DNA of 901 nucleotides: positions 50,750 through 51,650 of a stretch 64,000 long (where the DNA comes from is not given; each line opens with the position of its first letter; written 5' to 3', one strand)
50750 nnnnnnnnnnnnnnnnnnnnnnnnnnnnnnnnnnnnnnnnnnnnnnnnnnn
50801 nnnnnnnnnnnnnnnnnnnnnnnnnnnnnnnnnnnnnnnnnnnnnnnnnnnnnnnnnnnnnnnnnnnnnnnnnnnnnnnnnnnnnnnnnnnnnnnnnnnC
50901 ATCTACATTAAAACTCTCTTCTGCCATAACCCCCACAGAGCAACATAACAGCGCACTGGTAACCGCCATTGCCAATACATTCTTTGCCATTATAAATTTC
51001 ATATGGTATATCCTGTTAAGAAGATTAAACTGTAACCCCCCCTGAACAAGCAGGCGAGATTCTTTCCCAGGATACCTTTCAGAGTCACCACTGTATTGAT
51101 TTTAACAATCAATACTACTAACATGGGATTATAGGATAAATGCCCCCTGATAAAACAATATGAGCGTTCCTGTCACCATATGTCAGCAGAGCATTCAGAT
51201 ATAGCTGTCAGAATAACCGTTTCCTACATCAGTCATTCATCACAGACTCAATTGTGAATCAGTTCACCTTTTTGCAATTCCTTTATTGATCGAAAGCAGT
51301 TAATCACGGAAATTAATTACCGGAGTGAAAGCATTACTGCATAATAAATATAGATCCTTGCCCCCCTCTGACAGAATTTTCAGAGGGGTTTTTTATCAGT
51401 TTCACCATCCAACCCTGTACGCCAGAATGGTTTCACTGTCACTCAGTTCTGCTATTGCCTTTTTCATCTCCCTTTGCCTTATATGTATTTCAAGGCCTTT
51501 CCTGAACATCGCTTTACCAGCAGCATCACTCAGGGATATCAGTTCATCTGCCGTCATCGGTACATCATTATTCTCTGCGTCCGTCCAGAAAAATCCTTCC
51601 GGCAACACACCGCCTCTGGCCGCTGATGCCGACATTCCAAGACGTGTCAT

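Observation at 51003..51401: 400-bp untranslated gap with a plus-strand terminator between minus-strand genes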

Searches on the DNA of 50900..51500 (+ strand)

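Call 5: search_dna_similar(query=window:50900-51500:+, collection=ecoli_genomes, mode=near, max_rows=20)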
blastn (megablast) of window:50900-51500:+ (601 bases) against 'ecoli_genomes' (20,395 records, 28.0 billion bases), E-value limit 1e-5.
Records with a match: 370; places in all: 507; records where one place covers at least 80% of the query: 6.
Genomes with a match: 370 of 5426; with a place that covers at least 80% of the query: 6. Places per genome that has any: lowest 1, median 1, highest 7. On chromosomes: 507 places; on plasmids: 0.
Best place of each record, by identity: >=99% 2; 95-99% 85; 90-95% 283.
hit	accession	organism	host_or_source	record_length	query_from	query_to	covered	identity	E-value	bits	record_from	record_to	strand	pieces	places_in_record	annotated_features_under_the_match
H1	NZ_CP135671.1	Escherichia coli strain TUM9803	missing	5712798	1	601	100%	99.7%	0e+0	1099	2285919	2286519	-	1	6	YadA-like family protein | DUF4376 domain-containing protein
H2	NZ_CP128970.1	Escherichia coli strain TUM1886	missing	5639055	1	601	100%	99.3%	0e+0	1088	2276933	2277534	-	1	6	DUF4376 domain-containing protein | YadA C-terminal domain-containing protein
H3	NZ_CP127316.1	Escherichia coli strain Ch1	Gallus gallus domesticus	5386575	1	601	100%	97.7%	0e+0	1033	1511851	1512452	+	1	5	YadA C-terminal domain-containing protein | DUF4376 domain-containing protein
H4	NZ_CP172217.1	Escherichia coli strain GF4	chicken meat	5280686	1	601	96%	97.2%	0e+0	973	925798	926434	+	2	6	YadA C-terminal domain-containing protein | DUF4376 domain-containing protein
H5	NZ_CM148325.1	Escherichia coli strain 24A16CRGN010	Homo sapiens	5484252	1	601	96%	97.2%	0e+0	973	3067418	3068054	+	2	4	DUF4376 domain-containing protein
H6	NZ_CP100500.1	Escherichia coli strain LH50-c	Gallus gallus domesticus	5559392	1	601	96%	96.7%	0e+0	960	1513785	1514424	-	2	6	YadA-like family protein | DUF4376 domain-containing protein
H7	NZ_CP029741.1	Escherichia coli strain AR_0085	missing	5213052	355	601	41%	97.6%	4e-115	424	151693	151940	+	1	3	DUF4376 domain-containing protein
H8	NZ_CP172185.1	Escherichia coli strain GF60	chicken meat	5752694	355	601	41%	97.6%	4e-115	424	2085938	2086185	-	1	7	DUF4376 domain-containing protein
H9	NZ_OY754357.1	Escherichia coli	-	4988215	355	601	41%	97.6%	4e-115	424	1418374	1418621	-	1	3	DUF4376 domain-containing protein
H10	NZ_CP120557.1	Escherichia coli strain B771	Homo sapiens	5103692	355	601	41%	97.2%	2e-113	418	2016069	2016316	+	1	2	DUF4376 domain-containing protein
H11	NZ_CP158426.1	Escherichia coli strain NRZ14408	Homo sapiens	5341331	350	601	37%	96.5%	7e-63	374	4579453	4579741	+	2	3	DUF4376 domain-containing protein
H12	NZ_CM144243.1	Escherichia coli strain DG341-1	chicken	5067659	350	601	37%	96.5%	7e-63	374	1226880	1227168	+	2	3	DUF4376 domain-containing protein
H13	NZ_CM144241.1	Escherichia coli strain DG343-1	chicken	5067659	350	601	37%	96.5%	7e-63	374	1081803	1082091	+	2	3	DUF4376 domain-containing protein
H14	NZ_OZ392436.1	Escherichia coli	Gallus gallus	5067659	350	601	37%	96.5%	7e-63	374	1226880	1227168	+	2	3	DUF4376 domain-containing protein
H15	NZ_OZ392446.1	Escherichia coli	Gallus gallus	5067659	350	601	37%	96.5%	7e-63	374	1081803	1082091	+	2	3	DUF4376 domain-containing protein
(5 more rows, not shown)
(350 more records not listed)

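Call 7: get_annotated_region(hit=H1, flank=8000)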
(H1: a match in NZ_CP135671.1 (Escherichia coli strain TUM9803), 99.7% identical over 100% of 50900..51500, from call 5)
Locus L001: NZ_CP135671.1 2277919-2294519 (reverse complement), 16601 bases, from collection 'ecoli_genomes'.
description: Escherichia coli strain TUM9803 chromosome, complete genome
organism: Escherichia coli strain TUM9803 (NCBI taxid 562)
replicon: chromosome; assembly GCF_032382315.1
host: missing; source: missing; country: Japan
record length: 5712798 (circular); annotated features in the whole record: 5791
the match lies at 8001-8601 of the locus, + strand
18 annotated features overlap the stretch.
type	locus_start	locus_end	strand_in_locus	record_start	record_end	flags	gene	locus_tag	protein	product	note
CDS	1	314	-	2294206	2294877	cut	hprR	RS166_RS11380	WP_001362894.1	response regulator transcription factor HprR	-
CDS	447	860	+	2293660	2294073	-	hiuH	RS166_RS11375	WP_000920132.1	hydroxyisourate hydrolase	-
CDS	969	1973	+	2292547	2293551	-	msrP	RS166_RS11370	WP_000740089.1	protein-methionine-sulfoxide reductase catalytic subunit MsrP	-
CDS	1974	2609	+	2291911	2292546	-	msrQ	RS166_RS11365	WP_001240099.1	protein-methionine-sulfoxide reductase heme-binding subunit MsrQ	-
CDS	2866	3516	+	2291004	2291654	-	zinT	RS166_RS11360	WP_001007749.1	metal-binding protein ZinT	-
CDS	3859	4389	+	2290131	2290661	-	yodB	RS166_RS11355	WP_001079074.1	cytochrome b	-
CDS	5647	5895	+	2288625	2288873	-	-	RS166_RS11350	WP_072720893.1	DinI-like family protein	-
CDS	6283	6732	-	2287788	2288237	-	-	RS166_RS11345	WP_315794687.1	sigma factor-like helix-turn-helix DNA-binding protein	-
CDS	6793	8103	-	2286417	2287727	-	-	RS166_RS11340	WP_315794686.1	YadA-like family protein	-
CDS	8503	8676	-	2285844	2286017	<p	-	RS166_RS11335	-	DUF4376 domain-containing protein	incomplete; partial in the middle of a contig; missing N-terminus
CDS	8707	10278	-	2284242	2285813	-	-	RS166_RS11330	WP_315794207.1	IS66-like element ISCro1 family transposase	-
CDS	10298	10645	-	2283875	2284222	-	tnpB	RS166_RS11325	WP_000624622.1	IS66 family insertion sequence element accessory protein TnpB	TnpB, as the term is used for proteins encoded by IS66 family insertion elements, is considered an accessory protein, ...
CDS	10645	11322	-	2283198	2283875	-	tnpA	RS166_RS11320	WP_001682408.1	IS66-like element accessory protein TnpA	-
CDS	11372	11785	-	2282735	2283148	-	-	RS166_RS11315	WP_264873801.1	DUF4376 domain-containing protein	-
CDS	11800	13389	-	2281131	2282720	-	-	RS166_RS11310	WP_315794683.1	prophage tail fiber N-terminal domain-containing protein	-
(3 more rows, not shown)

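Call 10: search_dna_similar(query=window:51003-51401:+, collection=phages, mode=distant, max_rows=30)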
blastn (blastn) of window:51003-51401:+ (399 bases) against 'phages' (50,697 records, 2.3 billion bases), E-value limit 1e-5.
No match.
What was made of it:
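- Tried and rejected: BLASTN of the gap against 50,697 phage records found no match (call 10).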

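Call 11: get_annotated_region(hit=H7, flank=5000)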
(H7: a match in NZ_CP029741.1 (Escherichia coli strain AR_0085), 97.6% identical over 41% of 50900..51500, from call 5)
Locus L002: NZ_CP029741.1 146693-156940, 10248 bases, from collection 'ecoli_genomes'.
description: Escherichia coli strain AR_0085 chromosome, complete genome
organism: Escherichia coli strain AR_0085 (NCBI taxid 562)
replicon: chromosome; assembly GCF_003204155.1
host: missing; source: missing; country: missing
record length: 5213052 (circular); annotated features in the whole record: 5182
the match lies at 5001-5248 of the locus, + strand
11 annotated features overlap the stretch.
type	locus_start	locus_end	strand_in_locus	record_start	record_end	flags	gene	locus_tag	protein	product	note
CDS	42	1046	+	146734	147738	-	msrP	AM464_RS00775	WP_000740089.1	protein-methionine-sulfoxide reductase catalytic subunit MsrP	-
CDS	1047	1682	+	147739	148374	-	msrQ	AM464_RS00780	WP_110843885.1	protein-methionine-sulfoxide reductase heme-binding subunit MsrQ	-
CDS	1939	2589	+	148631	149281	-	zinT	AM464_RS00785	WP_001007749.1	metal-binding protein ZinT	-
CDS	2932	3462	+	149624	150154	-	yodB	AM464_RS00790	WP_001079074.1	cytochrome b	-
CDS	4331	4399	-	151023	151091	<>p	-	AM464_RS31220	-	capsid protein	internal stop; incomplete; partial in the middle of a contig; missing N-terminus and C-terminus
CDS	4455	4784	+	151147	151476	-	-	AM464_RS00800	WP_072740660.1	YkgJ family cysteine cluster protein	-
CDS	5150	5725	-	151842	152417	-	-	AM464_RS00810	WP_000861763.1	DUF4376 domain-containing protein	-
CDS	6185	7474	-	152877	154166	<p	-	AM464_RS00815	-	prophage tail fiber N-terminal domain-containing protein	incomplete; partial in the middle of a contig; missing C-terminus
CDS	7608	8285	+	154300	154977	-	tnpA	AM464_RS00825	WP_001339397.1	IS66-like element accessory protein TnpA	-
CDS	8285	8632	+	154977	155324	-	tnpB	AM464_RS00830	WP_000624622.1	IS66 family insertion sequence element accessory protein TnpB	TnpB, as the term is used for proteins encoded by IS66 family insertion elements, is considered an accessory protein, ...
CDS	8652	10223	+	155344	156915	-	-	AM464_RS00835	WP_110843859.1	IS66-like element ISCro1 family transposase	-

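Call 12: get_annotated_region(hit=H11, flank=5000)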
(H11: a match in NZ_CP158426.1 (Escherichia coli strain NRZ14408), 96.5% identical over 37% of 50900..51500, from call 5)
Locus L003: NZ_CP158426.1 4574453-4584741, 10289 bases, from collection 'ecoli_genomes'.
description: Escherichia coli strain NRZ14408 chromosome, complete genome
organism: Escherichia coli strain NRZ14408 (NCBI taxid 562)
replicon: chromosome; assembly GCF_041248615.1
host: Homo sapiens; source: wound swab; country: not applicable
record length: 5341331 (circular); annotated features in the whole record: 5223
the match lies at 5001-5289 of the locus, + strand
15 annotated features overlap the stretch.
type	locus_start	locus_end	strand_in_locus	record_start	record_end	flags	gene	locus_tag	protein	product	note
CDS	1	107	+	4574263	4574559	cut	-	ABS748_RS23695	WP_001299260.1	hypothetical protein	-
CDS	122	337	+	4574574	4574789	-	-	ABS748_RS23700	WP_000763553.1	hypothetical protein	-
CDS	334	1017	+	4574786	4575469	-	-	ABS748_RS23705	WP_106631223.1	DUF2786 domain-containing protein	-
CDS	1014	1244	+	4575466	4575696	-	-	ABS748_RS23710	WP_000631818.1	hypothetical protein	-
CDS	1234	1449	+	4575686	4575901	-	-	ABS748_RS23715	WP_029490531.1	hypothetical protein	-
CDS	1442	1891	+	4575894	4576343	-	-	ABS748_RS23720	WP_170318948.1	gp16 family protein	-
CDS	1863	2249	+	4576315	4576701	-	-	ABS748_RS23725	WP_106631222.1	Mor transcription activator family protein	-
CDS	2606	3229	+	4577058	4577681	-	-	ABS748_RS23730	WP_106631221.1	hypothetical protein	-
CDS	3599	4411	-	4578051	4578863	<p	-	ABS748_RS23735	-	immunoglobulin-binding protein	incomplete; partial in the middle of a contig; missing C-terminus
CDS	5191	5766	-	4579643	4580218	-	-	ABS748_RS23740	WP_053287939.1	DUF4376 domain-containing protein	-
CDS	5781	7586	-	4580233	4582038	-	-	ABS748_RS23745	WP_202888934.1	prophage tail fiber N-terminal domain-containing protein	-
CDS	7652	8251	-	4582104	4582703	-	-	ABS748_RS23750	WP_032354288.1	Ail/Lom family outer membrane beta-barrel protein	-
CDS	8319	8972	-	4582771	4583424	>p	-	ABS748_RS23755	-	DUF3672 domain-containing protein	incomplete; partial in the middle of a contig; missing N-terminus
CDS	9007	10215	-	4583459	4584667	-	-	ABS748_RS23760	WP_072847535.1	IS256-like element IS1414 family transposase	-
CDS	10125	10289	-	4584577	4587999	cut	-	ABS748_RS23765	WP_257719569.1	phage tail protein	-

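Call 13: get_annotated_region(hit=H3, flank=6000)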
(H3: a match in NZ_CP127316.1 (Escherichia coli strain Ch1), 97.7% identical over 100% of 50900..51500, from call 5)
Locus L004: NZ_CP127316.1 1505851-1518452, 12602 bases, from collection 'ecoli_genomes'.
description: Escherichia coli strain Ch1 chromosome, complete genome
organism: Escherichia coli strain Ch1 (NCBI taxid 562)
replicon: chromosome; assembly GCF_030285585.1
host: Gallus gallus domesticus; source: feces; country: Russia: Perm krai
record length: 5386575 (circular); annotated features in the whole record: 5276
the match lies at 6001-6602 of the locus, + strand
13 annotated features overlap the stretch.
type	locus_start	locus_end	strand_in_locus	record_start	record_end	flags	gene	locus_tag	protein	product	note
CDS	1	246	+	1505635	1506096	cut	yehR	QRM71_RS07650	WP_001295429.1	YehR family lipoprotein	-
CDS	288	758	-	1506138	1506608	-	yehS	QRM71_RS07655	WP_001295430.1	DUF1456 family protein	-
CDS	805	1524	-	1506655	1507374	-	btsR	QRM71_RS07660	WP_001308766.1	two-component system response regulator BtsR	-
CDS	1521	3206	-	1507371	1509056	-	btsS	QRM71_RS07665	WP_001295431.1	two-component regulatory system sensor histidine kinase BtsS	-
CDS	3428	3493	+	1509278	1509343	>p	-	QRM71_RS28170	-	hypothetical protein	incomplete; partial in the middle of a contig; missing C-terminus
CDS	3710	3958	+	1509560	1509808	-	-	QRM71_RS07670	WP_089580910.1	DinI-like family protein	-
CDS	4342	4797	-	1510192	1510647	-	-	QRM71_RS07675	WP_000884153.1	sigma factor-like helix-turn-helix DNA-binding protein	-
CDS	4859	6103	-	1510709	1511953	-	-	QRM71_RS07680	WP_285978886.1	YadA C-terminal domain-containing protein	-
CDS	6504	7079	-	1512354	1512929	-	-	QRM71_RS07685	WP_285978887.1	DUF4376 domain-containing protein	-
CDS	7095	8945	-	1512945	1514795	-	-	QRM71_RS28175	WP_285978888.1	prophage tail fiber N-terminal domain-containing protein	-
CDS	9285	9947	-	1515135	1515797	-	-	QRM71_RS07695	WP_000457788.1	hypothetical protein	-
CDS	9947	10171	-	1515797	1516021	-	-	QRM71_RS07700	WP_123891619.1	hypothetical protein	-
CDS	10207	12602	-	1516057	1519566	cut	gpJ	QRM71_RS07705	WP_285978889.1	phage attachment tail tip protein J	-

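Call 14: search_dna_similar(query=window:51240-51420:+, collection=ecoli_genomes, mode=distant, max_rows=40, rows=spread)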
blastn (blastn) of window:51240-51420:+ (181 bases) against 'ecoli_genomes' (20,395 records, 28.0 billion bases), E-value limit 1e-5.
Records with a match: 370; places in all: 507; records where one place covers at least 80% of the query: 370.
Genomes with a match: 370 of 5426; with a place that covers at least 80% of the query: 370. Places per genome that has any: lowest 1, median 1, highest 7. On chromosomes: 507 places; on plasmids: 0.
Best place of each record, by identity: >=99% 1; 95-99% 8; 80-90% 164; 60-80% 197.
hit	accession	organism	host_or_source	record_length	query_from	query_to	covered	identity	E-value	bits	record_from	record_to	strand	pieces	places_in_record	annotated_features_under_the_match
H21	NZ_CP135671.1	Escherichia coli strain TUM9803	missing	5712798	1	181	100%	99.4%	4e-85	323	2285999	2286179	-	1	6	DUF4376 domain-containing protein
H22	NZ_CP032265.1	Escherichia coli strain AR_0089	missing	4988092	15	181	92%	87.9%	3e-54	219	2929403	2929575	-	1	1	none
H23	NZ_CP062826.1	Escherichia coli strain Res13-Lact-PER12-33-A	Sus scrofa domesticus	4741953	15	181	92%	87.9%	3e-54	219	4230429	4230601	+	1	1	none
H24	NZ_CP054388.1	Escherichia coli strain 1517k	Gallus gallus domesticus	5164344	15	181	92%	87.9%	3e-54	219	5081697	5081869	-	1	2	none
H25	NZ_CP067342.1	Escherichia coli strain ECJXMCRH7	chicken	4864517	15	181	92%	87.9%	3e-54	219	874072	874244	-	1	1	none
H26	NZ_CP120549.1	Escherichia coli strain B1172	Homo sapiens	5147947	15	181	92%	87.9%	3e-54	219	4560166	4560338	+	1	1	none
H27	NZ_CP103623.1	Escherichia coli strain 3985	Homo sapiens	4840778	15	181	92%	87.9%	3e-54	219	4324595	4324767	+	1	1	none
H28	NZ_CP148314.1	Escherichia coli strain Z1323MEC0002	Mammal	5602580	15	181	92%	87.9%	3e-54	219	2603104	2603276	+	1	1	none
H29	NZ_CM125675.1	Escherichia coli strain 2020N21-246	Homo sapiens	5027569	15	181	92%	87.9%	3e-54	219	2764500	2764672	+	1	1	none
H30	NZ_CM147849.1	Escherichia coli strain 33F4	Calf of Bos taurus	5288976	15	181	92%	87.9%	3e-54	219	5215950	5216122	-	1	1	none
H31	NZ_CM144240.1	Escherichia coli strain DG351-2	chicken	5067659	15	181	92%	87.9%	3e-54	219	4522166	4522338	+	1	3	none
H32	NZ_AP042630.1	Escherichia coli strain OkiPb01705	bovine feces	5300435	15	181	92%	87.9%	3e-54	219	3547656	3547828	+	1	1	none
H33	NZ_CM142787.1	Escherichia coli strain GPEC1201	chicken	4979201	15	181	92%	87.9%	3e-54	219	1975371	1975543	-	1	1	none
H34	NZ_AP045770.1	Escherichia coli strain 23CRST011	Homo sapiens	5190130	15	181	92%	87.9%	3e-54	219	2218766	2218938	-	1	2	none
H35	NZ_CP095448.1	Escherichia coli strain LS45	chicken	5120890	15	181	92%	87.9%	4e-53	215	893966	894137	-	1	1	none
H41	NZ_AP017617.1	Escherichia coli strain MRY15-117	Bos taurus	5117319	15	181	92%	75.6%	1e-33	151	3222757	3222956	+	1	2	none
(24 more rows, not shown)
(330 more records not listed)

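Call 15: get_annotated_region(hit=H22, flank=5000)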
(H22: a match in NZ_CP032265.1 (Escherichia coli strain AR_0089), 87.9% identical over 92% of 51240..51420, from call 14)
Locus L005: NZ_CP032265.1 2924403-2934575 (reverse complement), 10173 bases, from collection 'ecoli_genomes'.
description: Escherichia coli strain AR_0089 chromosome, complete genome
organism: Escherichia coli strain AR_0089 (NCBI taxid 562)
replicon: chromosome; assembly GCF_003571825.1
host: missing; source: missing; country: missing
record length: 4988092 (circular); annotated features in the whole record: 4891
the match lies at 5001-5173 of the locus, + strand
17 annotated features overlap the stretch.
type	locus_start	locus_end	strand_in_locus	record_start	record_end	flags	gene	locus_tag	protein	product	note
CDS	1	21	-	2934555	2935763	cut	-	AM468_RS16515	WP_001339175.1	IS4-like element ISVsa5 family transposase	-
CDS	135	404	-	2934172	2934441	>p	papA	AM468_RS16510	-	P fimbria major subunit PapA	incomplete; partial in the middle of a contig; missing C-terminus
CDS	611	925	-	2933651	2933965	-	-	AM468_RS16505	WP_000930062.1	adhesin biosynthesis transcription regulatory family protein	-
CDS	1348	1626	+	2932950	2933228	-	-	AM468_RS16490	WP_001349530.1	FaeA/PapI family transcriptional regulator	-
CDS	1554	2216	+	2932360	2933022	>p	-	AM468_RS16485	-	IS91-like element ISCR2 family transposase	incomplete; partial in the middle of a contig; missing N-terminus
CDS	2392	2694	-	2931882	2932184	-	-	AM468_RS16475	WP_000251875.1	phosphoglucosamine mutase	-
CDS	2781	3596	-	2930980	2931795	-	sul2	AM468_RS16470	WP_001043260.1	sulfonamide-resistant dihydropteroate synthase Sul2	-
CDS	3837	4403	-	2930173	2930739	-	-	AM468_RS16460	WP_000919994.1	hypothetical protein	-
CDS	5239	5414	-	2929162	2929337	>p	-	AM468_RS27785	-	transposase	frameshifted; incomplete; partial in the middle of a contig; missing C-terminus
CDS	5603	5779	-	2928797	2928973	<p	-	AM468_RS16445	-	transketolase family protein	incomplete; partial in the middle of a contig; missing N-terminus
CDS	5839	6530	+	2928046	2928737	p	-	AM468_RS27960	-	IS1 family transposase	frameshifted; internal stop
CDS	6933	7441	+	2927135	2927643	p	-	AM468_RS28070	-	ProQ/FINO family protein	frameshifted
CDS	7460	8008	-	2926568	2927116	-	-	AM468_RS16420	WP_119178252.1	hypothetical protein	-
CDS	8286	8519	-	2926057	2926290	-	-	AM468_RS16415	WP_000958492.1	helix-turn-helix transcriptional regulator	-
CDS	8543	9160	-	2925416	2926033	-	-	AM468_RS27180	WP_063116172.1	hypothetical protein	-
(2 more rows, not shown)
